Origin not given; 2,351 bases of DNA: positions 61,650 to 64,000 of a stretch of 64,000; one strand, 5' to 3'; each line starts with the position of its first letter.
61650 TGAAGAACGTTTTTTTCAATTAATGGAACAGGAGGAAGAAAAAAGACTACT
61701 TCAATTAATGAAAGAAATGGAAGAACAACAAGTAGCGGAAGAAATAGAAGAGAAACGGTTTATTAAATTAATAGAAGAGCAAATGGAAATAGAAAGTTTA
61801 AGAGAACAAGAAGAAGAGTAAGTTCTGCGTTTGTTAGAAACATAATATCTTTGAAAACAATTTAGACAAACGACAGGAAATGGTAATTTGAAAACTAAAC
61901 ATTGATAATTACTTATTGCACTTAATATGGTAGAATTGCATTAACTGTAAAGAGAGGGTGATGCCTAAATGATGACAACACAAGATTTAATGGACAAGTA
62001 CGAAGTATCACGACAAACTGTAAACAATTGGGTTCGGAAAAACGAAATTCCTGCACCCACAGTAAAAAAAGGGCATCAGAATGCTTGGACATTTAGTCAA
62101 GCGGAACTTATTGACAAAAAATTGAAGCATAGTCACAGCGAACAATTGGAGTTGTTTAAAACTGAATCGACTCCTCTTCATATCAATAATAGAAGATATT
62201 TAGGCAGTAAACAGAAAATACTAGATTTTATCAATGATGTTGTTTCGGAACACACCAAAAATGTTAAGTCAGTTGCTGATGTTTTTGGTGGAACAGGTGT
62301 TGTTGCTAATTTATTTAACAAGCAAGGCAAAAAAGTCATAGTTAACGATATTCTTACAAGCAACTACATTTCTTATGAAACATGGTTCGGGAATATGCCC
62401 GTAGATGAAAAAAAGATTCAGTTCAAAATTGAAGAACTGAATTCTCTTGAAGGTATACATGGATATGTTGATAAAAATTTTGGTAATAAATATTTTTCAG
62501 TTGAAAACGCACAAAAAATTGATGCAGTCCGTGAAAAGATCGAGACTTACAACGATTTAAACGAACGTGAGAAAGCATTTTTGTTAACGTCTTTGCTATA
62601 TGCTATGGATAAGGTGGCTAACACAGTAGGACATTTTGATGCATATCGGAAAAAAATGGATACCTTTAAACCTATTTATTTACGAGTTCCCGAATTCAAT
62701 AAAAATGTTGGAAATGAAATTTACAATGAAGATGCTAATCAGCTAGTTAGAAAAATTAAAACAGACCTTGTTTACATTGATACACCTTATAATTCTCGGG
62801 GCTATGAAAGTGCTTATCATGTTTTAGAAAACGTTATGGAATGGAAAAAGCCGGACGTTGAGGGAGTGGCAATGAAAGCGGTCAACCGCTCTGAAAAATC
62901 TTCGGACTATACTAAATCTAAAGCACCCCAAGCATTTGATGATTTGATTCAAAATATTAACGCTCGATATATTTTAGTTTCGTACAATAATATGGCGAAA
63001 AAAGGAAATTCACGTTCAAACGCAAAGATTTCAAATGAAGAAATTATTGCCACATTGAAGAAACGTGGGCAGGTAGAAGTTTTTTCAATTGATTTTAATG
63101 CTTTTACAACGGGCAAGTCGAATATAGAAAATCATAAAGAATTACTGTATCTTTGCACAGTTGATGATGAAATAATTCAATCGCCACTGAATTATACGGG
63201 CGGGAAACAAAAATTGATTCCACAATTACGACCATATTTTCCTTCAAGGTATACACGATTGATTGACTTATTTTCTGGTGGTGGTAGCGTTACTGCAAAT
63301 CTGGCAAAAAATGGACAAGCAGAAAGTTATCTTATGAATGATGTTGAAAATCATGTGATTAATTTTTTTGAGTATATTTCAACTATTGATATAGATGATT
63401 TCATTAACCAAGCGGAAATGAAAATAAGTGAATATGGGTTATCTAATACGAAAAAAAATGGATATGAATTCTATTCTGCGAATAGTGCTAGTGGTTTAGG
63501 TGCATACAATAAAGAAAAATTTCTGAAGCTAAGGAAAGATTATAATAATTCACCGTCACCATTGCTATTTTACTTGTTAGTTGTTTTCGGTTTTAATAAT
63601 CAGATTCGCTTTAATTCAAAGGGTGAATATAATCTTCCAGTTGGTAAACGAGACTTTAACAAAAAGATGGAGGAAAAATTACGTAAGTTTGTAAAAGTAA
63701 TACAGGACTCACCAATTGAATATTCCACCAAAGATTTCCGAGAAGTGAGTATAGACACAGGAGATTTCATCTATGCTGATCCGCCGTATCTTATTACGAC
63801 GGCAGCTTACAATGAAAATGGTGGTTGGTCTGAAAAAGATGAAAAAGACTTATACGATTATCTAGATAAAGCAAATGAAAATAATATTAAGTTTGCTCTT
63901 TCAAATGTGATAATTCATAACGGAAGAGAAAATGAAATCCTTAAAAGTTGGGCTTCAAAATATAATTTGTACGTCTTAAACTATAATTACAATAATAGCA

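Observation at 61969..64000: Tandem two-domain Dam-family adenine methyltransferase with an N-terminal HTH; likely the start of a Type IIS-like R-M (or LlaI-like) system continuing past the window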

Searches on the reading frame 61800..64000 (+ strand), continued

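Call 34: search_solved_structures(query=L001:13379-14269:+, max_evalue=1e-8, show_alignments=5)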
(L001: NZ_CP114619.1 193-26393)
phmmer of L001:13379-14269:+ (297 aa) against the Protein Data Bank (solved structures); distinct sequences matched with E-value up to 1e-8: 9.
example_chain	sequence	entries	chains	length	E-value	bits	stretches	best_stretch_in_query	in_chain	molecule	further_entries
1yfj_A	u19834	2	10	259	1.1e-56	195.5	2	109-290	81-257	DNA adenine methylase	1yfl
1yf3_A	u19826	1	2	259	2.7e-56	194.2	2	109-290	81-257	DNA adenine methylase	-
1q0s_A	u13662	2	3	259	1.6e-55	191.7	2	109-290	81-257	DNA adenine methylase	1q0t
2dpm_A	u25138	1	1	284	5.3e-19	71.9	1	5-295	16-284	PROTEIN (ADENINE-SPECIFIC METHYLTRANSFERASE DPNII 1)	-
4gol_D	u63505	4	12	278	5.1e-11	45.7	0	4-272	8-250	DNA adenine methylase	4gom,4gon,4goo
2g1p_A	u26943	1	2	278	5.3e-11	45.6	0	4-272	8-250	DNA adenine methylase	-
4gbe_D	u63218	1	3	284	5.6e-11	45.5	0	4-272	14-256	DNA adenine methylase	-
2ore_D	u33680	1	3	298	6.9e-11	45.2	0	4-272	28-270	DNA adenine methylase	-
4rtj_A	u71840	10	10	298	7.1e-11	45.2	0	4-272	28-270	DNA adenine methylase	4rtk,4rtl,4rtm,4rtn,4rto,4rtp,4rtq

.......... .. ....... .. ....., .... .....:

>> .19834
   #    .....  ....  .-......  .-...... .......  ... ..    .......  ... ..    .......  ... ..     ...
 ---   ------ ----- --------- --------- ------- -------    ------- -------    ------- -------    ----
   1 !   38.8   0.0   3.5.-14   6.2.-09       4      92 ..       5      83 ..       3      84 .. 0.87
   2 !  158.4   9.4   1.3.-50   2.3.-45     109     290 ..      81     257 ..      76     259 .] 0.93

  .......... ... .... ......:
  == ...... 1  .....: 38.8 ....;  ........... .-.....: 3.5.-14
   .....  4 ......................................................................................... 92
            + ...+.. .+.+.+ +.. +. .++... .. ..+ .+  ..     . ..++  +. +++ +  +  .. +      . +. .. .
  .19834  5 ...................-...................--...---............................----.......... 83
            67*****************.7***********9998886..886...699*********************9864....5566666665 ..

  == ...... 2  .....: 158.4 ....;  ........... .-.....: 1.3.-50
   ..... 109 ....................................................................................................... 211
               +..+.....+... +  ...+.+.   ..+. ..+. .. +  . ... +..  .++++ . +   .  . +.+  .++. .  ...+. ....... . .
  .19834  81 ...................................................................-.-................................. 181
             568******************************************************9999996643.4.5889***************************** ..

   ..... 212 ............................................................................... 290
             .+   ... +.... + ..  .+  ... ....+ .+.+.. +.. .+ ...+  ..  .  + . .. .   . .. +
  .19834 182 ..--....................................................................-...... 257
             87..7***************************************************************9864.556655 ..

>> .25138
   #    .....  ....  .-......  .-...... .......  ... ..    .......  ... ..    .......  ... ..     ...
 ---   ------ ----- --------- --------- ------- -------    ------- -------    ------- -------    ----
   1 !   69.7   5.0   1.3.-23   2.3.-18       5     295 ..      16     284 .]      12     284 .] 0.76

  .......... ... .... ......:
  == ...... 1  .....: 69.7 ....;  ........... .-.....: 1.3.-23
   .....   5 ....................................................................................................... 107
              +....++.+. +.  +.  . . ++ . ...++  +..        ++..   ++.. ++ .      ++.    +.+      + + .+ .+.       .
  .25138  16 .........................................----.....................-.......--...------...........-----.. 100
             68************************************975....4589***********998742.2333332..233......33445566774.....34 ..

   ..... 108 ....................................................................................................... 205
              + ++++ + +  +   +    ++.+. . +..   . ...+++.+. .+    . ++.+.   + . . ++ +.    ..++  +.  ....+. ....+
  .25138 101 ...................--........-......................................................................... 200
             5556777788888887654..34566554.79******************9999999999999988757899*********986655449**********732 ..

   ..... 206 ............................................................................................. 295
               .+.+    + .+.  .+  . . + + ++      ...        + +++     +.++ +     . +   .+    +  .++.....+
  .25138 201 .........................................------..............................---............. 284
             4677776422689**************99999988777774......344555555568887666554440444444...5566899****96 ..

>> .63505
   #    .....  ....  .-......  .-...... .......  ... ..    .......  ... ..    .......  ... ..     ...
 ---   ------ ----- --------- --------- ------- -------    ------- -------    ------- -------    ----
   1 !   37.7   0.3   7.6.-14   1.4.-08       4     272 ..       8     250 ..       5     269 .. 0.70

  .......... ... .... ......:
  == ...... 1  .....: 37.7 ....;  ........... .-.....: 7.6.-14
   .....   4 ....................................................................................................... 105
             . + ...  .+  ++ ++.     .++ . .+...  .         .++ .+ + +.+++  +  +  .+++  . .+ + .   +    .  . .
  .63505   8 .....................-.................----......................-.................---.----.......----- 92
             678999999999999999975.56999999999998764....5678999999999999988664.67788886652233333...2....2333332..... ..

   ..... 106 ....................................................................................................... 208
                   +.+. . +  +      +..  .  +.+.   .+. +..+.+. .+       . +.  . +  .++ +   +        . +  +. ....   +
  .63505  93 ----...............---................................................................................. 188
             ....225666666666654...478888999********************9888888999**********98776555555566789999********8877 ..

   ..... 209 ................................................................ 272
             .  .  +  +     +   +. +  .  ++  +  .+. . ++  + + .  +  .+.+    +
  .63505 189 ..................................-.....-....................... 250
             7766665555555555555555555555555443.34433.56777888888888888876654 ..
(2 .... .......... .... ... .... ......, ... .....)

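Call 40: find_related_loci(query=A1, collection=genome_contigs, flank=4000)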
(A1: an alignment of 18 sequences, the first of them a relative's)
Query A1 (700 aa) in genome_contigs; peptide patterns used: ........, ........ (x = any residue, [..] = any of these).
443 stretches matched a pattern; 361 encode a relative of the query (tblastn E <= 1e-3); the best 80 are kept; 80 distinct loci.
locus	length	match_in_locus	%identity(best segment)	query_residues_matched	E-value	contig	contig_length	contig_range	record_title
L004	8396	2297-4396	99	1-700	0e+0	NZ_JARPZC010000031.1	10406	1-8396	Enterococcus dongliensis strain K4 NODE_31_length_10406_cov_209.752735, whole genome shotgun sequence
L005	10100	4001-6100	93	1-700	0e+0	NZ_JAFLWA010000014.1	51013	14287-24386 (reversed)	Enterococcus sp. DIV0660C scaffold1.14, whole genome shotgun sequence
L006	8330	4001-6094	85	1-698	0e+0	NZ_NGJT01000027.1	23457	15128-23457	Vagococcus bubulae strain SS1994 27, whole genome shotgun sequence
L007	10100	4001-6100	76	1-700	0e+0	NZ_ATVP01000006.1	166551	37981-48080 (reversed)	Streptococcus hyovaginalis DSM 12219 G574DRAFT_scaffold00006.6_C, whole genome shotgun sequence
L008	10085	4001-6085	73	1-696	0e+0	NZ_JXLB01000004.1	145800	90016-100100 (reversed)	Enterococcus ratti strain DSM 15687 Scaffold4, whole genome shotgun sequence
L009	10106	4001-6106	69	1-696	0e+0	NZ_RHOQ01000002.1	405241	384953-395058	Companilactobacillus baiquanensis strain 184-8 contig2, whole genome shotgun sequence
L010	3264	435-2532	81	1-698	0e+0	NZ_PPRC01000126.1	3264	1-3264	Staphylococcus petrasii strain CCUG 62727 948f2e78-94e4-442f-adbc-4ba0204be485_c129, whole genome shotgun sequence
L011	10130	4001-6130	61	1-696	0e+0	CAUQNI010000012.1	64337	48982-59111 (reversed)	MAG TPA_asm: uncultured bacterium isolate ERR9968907_bin.13_MetaWRAP_v1.3_MAG genome assembly, contig: ERZ21616061.199,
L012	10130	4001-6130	61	1-696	0e+0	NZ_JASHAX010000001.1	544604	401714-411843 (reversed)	Streptococcus mitis strain OMI673 OMI673_00001, whole genome shotgun sequence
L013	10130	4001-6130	61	1-696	0e+0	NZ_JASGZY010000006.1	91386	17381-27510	Streptococcus mitis strain OMI649 OMI649_00006, whole genome shotgun sequence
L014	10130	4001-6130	61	1-696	0e+0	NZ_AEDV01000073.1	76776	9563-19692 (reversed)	Streptococcus mitis SK597 contig76, whole genome shotgun sequence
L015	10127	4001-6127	61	1-696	0e+0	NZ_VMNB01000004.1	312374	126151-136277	Streptococcus sp. k-402 k-402_R1_(paired)_contig_4, whole genome shotgun sequence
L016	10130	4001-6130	61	1-696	0e+0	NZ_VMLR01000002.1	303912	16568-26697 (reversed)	Streptococcus sp. 2342 2342_S22_L001_R1_001_(paired)_contig_2, whole genome shotgun sequence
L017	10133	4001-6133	55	1-696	0e+0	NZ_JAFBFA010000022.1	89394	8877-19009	Gracilibacillus alcaliphilus strain DSM 102988 Ga0454078_22, whole genome shotgun sequence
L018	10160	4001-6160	56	1-699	0e+0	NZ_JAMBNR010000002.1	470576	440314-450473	Mesobacillus maritimus strain MER TA 152 NODE_2_, whole genome shotgun sequence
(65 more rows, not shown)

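Call 50: list_cluster_members(proteins=[P0121, P0001, P0140, P0013])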
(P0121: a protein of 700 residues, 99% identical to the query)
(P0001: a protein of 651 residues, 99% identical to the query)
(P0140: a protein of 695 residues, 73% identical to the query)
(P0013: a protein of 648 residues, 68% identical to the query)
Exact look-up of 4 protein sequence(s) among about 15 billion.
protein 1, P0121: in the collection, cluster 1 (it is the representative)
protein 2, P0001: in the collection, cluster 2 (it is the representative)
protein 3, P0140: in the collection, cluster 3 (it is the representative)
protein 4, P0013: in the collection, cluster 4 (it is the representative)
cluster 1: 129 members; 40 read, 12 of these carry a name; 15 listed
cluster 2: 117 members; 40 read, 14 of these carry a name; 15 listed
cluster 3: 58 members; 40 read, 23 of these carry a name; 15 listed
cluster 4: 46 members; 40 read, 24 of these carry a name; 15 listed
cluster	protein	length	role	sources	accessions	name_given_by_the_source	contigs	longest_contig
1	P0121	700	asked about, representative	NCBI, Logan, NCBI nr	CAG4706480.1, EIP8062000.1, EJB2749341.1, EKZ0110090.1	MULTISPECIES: Dam family site-specific DNA-(adenine-N6)-methyltransferase [Enterococcus] | Dam family site-specific DNA-(adenine-N6)-methyltransferase [Enterococcus faecalis]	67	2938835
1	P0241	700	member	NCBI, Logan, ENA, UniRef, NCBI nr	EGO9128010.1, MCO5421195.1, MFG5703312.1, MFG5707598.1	Dam family site-specific DNA-(adenine-N6)-methyltransferase [Enterococcus faecalis] | Dam family site-specific DNA-(adenine-N6)-methyltransferase n=1 Tax=Enterococcus faecalis ...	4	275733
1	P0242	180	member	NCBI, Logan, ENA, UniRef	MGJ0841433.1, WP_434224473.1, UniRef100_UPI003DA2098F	DNA adenine methylase [Enterococcus gallinarum] | helix-turn-helix domain-containing protein n=1 Tax=Enterococcus gallinarum TaxID=1353 ...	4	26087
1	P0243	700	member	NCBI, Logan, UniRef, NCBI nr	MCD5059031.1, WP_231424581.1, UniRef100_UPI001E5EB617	Dam family site-specific DNA-(adenine-N6)-methyltransferase [Enterococcus faecalis] | Dam family site-specific DNA-(adenine-N6)-methyltransferase n=1 Tax=Enterococcus faecalis ...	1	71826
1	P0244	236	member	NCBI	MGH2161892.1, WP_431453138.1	DNA adenine methylase, partial [Enterococcus faecalis]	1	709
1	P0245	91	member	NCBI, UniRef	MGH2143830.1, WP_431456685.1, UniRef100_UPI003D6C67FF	DNA adenine methylase, partial [Enterococcus faecalis] | DNA adenine methylase n=4 Tax=Enterococcus TaxID=1350 RepID=UPI003D6C67FF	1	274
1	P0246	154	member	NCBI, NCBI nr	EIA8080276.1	DNA adenine methylase, partial [Enterococcus faecalis] | DNA adenine methylase [Enterococcus faecalis]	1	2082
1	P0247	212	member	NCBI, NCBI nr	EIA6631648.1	DNA adenine methylase, partial [Enterococcus faecalis] | DNA adenine methylase [Enterococcus faecalis]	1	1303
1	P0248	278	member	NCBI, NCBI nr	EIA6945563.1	DNA adenine methylase, partial [Enterococcus faecalis] | DNA adenine methylase [Enterococcus faecalis]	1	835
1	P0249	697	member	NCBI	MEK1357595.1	Dam family site-specific DNA-(adenine-N6)-methyltransferase [Limosilactobacillus ...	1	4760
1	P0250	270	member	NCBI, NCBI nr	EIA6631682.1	DNA adenine methylase, partial [Enterococcus faecalis] | DNA adenine methylase [Enterococcus faecalis]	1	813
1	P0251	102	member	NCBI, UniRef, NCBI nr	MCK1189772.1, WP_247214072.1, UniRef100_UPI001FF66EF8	DNA adenine methylase [Streptococcus uberis] | DNA adenine methylase n=1 Tax=Streptococcus uberis TaxID=1349 RepID=UPI001FF66EF8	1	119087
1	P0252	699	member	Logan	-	-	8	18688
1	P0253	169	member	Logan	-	-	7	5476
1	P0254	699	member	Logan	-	-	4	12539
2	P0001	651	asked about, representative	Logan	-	-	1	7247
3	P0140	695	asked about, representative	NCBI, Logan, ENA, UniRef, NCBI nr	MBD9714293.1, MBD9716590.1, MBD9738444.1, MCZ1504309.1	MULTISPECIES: Dam family site-specific DNA-(adenine-N6)-methyltransferase [Enterococcus] | Site-specific DNA-methyltransferase (adenine-specific) n=7 Tax=Enterococcus TaxID=1350 ...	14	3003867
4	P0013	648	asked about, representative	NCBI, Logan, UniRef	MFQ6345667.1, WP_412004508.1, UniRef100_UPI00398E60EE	AlwI family type II restriction endonuclease [Enterococcus faecium] | AlwI family type II restriction endonuclease n=1 Tax=Enterococcus faecium TaxID=1352 ...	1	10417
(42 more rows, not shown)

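Call 58: find_encoding_contigs(protein=P0140, flank=10000, max_places=8)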
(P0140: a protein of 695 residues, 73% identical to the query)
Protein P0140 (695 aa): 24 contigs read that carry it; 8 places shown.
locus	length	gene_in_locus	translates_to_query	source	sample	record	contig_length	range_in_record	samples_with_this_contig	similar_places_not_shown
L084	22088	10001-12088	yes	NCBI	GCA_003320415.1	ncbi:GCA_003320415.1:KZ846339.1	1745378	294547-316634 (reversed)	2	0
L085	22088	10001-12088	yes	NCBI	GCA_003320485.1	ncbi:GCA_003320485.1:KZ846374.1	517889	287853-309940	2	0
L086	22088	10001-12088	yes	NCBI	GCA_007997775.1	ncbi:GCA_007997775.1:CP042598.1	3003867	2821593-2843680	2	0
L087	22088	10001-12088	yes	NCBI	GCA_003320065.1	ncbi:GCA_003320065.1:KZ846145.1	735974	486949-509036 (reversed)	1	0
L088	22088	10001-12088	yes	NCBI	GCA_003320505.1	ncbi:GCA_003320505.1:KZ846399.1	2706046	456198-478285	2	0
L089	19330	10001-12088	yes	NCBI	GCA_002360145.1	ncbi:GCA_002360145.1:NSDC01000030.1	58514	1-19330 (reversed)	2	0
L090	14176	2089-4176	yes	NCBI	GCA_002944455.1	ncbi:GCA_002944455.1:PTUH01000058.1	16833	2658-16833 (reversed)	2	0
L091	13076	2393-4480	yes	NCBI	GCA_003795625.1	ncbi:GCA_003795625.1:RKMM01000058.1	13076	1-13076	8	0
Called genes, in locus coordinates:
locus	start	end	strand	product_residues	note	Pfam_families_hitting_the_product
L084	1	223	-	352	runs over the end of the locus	-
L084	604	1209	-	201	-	PF02661:Fic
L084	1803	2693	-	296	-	PF15983:DUF4767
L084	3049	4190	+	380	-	PF01527:HTH_Tnp_1, PF13384:HTH_23 (faint), PF13551:HTH_29 (faint), PF13276:HTH_21, PF00665:rve, PF13683:rve_3, PF13333:rve_2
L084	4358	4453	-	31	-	-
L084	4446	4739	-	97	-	PF08765:Mor (weak)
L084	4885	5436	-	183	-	PF07799:DUF1643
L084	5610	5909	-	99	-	-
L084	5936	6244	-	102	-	PF06124:DUF960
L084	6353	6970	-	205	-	-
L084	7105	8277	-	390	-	PF00872:Transposase_mut, PF10551:MULE (weak)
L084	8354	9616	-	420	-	PF14281:PDDEXK_4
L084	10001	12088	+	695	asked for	PF12728:HTH_17 (weak), PF02086:MethyltransfD12, PF03602:Cons_hypoth95 (faint), PF02086:MethyltransfD12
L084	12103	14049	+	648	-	PF09491:RE_AlwI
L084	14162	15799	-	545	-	PF00239:Resolvase, PF07508:Recombinase, PF13408:Zn_ribbon_recom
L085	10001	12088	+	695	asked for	PF12728:HTH_17 (weak), PF02086:MethyltransfD12, PF03602:Cons_hypoth95 (faint), PF02086:MethyltransfD12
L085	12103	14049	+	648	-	PF09491:RE_AlwI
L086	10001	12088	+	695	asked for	PF12728:HTH_17 (weak), PF02086:MethyltransfD12, PF03602:Cons_hypoth95 (faint), PF02086:MethyltransfD12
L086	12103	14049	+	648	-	PF09491:RE_AlwI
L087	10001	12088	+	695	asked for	PF12728:HTH_17 (weak), PF02086:MethyltransfD12, PF03602:Cons_hypoth95 (faint), PF02086:MethyltransfD12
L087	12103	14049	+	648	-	PF09491:RE_AlwI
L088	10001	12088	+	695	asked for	PF12728:HTH_17 (weak), PF02086:MethyltransfD12, PF03602:Cons_hypoth95 (faint), PF02086:MethyltransfD12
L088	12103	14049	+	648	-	PF09491:RE_AlwI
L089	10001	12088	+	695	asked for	PF12728:HTH_17 (weak), PF02086:MethyltransfD12, PF03602:Cons_hypoth95 (faint), PF02086:MethyltransfD12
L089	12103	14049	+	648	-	PF09491:RE_AlwI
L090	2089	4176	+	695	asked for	PF12728:HTH_17 (weak), PF02086:MethyltransfD12, PF03602:Cons_hypoth95 (faint), PF02086:MethyltransfD12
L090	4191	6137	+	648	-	PF09491:RE_AlwI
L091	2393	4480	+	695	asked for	PF12728:HTH_17 (weak), PF02086:MethyltransfD12, PF03602:Cons_hypoth95 (faint), PF02086:MethyltransfD12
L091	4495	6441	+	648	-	PF09491:RE_AlwI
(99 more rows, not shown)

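Call 91: search_protein_families(library=padloc, proteins=[L001:12170-14269:+, L001:14272-16224:+], max_evalue=0.00001)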
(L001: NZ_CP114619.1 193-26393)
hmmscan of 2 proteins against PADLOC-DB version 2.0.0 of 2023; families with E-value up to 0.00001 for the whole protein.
L001:12170-14269:+ (700 aa): 24 families
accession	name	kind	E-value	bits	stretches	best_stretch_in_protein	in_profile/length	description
PDLC03292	MTase_II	-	1.6e-175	583.3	1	68-697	74-716/722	Type II methyltransferase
PDLC03373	MTase_II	-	4.2e-125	415.7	1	70-398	4-337/339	Type II methyltransferase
PDLC03287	MTase_II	-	2.9e-123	410.9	1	76-697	2-642/646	Type II methyltransferase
PDLC03383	MTase_II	-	3.6e-104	346.6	1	392-698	7-315/318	Type II methyltransferase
PDLC03257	MTase_II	-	8.5e-67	223.8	1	73-393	11-336/343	Type II methyltransferase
PDLC03722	oMTase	-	4.5e-57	191.8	1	407-693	5-257/259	orphan methyltransferase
PDLC03298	MTase_II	-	9.8e-56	187.4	1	76-389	3-315/362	Type II methyltransferase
PDLC03372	MTase_II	-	1.3e-49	167.4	1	164-398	25-257/259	Type II methyltransferase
PDLC03294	MTase_II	-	3.8e-35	119.8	1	404-696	5-271/272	Type II methyltransferase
PDLC03720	oMTase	-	1.8e-32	111.3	1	73-391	2-316/326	orphan methyltransferase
PDLC03345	MTase_II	-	1.9e-32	110.4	1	174-399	147-394/581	Type II methyltransferase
PDLC03261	MTase_II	-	1.7e-31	107.2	2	74-377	310-618/643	Type II methyltransferase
PDLC03342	MTase_II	-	2.1e-28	97.5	1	75-347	25-329/383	Type II methyltransferase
PDLC03735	oMTase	-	8.9e-28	95.5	1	400-698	4-284/284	orphan methyltransferase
PDLC03729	oMTase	-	2.8e-27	93.9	1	405-677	6-252/275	orphan methyltransferase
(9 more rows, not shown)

L001:14272-16224:+ (651 aa): 4 families
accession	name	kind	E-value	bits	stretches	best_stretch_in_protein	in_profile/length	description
PDLC03557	REase_II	-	0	1024.2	1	1-650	1-645/648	Type II restriction enzyme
PDLC03463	REase_II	-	1.7e-12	44.8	1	419-581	325-492/570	Type II restriction enzyme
PDLC03394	REase_II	-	5.4e-10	36.3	1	458-577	403-521/684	Type II nicking endonuclease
PDLC03507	REase_II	-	2.1e-08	31.2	1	420-578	354-503/542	Type II restriction enzyme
